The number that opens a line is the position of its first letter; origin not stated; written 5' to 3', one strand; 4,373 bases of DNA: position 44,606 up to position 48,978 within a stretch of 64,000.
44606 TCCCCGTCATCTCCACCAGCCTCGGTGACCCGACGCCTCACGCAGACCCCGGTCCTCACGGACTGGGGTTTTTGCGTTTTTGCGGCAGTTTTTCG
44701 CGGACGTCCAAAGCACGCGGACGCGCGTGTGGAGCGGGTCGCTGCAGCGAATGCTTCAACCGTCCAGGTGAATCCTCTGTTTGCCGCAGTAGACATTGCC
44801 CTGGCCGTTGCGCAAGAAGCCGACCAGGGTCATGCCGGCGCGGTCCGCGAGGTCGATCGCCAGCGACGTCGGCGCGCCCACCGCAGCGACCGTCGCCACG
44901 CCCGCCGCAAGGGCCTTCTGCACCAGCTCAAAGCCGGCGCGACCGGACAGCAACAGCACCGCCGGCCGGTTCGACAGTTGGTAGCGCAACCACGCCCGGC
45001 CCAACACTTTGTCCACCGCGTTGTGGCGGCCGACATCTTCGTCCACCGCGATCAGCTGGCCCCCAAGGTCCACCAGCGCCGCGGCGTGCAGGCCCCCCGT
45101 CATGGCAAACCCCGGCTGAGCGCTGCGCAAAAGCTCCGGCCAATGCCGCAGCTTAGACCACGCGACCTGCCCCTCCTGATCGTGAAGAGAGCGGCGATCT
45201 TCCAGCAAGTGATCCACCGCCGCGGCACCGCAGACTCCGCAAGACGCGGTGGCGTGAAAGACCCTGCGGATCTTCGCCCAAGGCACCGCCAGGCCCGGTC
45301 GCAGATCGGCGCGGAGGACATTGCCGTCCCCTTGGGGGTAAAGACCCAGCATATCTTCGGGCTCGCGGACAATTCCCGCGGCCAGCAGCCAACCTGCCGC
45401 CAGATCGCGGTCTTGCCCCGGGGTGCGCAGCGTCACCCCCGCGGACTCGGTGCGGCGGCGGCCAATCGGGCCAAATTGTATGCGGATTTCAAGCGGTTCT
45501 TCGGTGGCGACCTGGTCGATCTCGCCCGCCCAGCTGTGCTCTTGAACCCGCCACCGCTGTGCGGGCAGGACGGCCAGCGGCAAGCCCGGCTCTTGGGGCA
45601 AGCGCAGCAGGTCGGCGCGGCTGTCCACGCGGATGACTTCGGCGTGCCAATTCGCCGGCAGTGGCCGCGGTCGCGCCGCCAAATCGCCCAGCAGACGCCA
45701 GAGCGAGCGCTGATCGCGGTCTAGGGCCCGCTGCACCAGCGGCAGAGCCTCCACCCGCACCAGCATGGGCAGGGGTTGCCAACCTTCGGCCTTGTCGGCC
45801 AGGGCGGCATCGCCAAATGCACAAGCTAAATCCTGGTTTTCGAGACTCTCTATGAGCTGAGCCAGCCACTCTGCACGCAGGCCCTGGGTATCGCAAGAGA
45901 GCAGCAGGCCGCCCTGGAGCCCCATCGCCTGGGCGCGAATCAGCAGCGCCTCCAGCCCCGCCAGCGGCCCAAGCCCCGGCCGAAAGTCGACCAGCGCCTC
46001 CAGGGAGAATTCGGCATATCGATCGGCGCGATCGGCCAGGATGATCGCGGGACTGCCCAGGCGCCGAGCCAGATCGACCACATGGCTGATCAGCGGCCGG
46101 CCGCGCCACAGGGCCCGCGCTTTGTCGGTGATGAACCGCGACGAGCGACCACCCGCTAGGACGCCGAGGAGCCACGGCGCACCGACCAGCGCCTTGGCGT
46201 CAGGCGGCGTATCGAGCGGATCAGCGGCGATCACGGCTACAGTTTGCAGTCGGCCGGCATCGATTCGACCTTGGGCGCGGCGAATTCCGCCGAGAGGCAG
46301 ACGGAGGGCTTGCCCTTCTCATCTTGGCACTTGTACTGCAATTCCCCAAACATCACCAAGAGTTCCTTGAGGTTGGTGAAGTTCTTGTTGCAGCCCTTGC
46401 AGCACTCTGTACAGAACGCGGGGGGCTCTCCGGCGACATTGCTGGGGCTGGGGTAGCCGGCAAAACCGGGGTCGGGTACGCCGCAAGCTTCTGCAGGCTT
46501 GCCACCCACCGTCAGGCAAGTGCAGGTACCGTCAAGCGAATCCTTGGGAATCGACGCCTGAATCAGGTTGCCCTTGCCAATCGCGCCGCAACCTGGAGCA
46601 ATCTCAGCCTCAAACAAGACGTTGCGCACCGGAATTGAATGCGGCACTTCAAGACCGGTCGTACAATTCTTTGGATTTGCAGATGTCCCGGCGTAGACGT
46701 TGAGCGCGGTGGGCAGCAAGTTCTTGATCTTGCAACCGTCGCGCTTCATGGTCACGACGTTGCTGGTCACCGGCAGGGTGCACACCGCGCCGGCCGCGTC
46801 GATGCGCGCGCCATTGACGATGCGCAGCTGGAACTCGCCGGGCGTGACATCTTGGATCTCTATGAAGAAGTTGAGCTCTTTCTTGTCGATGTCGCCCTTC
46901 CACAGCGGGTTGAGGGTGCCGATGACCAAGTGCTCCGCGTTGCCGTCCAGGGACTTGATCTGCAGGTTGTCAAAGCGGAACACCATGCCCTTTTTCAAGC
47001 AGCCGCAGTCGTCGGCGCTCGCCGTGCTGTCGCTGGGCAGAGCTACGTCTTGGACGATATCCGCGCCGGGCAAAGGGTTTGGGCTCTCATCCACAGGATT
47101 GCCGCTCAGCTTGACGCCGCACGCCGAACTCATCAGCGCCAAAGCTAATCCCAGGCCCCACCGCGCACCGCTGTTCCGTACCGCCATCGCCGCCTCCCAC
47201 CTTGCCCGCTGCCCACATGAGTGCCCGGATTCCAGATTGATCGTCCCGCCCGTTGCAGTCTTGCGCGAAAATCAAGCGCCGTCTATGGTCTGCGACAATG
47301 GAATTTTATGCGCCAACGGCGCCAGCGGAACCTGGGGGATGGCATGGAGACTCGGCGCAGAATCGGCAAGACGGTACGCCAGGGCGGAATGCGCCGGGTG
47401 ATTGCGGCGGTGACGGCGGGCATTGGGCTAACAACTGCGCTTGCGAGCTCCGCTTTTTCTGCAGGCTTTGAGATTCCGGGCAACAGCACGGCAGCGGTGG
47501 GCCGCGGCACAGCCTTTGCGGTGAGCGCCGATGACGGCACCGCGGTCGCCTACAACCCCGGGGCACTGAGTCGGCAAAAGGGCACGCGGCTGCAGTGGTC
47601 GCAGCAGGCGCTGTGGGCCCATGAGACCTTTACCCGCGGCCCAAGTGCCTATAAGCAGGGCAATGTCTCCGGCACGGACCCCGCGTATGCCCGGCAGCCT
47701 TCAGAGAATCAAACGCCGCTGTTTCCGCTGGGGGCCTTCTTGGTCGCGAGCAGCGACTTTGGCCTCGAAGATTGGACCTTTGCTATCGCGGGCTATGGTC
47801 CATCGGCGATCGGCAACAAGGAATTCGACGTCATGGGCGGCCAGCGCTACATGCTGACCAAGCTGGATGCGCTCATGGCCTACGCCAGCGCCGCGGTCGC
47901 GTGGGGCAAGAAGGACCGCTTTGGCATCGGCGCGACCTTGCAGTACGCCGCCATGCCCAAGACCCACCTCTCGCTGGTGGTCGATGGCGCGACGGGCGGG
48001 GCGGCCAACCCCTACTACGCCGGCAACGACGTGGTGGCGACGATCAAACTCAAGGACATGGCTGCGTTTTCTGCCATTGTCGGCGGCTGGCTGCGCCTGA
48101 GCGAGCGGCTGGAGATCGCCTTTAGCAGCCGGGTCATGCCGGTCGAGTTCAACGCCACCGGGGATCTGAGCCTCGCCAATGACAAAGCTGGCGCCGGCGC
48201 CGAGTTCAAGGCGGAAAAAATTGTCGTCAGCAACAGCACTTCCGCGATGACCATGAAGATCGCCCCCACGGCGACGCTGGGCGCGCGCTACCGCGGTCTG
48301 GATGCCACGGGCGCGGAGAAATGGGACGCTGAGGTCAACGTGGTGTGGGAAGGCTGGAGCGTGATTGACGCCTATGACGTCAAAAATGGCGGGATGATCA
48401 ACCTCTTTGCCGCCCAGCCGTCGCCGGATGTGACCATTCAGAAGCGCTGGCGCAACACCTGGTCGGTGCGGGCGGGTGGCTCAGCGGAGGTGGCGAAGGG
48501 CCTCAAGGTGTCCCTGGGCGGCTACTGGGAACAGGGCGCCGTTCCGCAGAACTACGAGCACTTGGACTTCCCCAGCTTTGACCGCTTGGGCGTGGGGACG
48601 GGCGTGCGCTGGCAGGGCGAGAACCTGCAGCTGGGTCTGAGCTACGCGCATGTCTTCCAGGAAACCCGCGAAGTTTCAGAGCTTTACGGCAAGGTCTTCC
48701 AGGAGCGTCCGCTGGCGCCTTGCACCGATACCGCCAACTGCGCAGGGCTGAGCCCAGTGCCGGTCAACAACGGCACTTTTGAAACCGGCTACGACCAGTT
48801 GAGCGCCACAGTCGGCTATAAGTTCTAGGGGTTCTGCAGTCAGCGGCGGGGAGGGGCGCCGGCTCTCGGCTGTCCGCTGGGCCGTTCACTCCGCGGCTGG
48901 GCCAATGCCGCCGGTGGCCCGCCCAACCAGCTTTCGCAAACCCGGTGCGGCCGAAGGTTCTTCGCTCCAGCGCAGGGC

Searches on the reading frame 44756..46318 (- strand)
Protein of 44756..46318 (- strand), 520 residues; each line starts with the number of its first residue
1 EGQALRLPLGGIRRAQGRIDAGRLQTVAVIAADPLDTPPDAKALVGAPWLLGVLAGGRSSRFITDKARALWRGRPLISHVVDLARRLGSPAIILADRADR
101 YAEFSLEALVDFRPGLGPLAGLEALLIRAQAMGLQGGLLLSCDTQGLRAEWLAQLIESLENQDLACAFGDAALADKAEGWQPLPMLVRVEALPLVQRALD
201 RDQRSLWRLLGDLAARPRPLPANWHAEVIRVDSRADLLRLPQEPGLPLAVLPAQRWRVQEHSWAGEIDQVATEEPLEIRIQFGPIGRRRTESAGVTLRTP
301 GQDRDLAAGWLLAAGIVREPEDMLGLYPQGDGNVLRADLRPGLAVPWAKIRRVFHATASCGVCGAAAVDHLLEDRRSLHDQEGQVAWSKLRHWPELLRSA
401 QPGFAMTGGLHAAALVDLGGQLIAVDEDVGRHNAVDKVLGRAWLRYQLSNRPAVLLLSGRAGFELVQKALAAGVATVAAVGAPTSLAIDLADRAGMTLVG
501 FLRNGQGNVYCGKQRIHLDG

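Call 64: search_protein_families(library=pfam, proteins=[window:44756-46318:-], max_evalue=0.001)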
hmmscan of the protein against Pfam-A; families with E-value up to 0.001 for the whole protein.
window:44756-46318:- (520 aa): 2 families
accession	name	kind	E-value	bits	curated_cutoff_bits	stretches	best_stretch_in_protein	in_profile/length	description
PF02634.21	FdhD-NarQ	-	2.6e-54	184.9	27.2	1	291-516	13-236/237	FdhD/NarQ family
PF12804.13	NTP_transf_3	-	9.8e-22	78.3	27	1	53-211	3-155/160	MobA-like NTP transferase domain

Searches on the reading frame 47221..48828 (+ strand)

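Call 31: search_protein_families(library=pfam, proteins=[window:47221-48828:+], max_evalue=0.001)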
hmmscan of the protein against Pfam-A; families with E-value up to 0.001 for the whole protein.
window:47221-48828:+ (535 aa): 1 family
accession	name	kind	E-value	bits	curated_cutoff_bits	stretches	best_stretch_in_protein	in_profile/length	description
PF03349.22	Toluene_X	-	1.2e-20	73.9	29.7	1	73-487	3-391/421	Outer membrane protein transport protein (OMPP1/FadL/TodX)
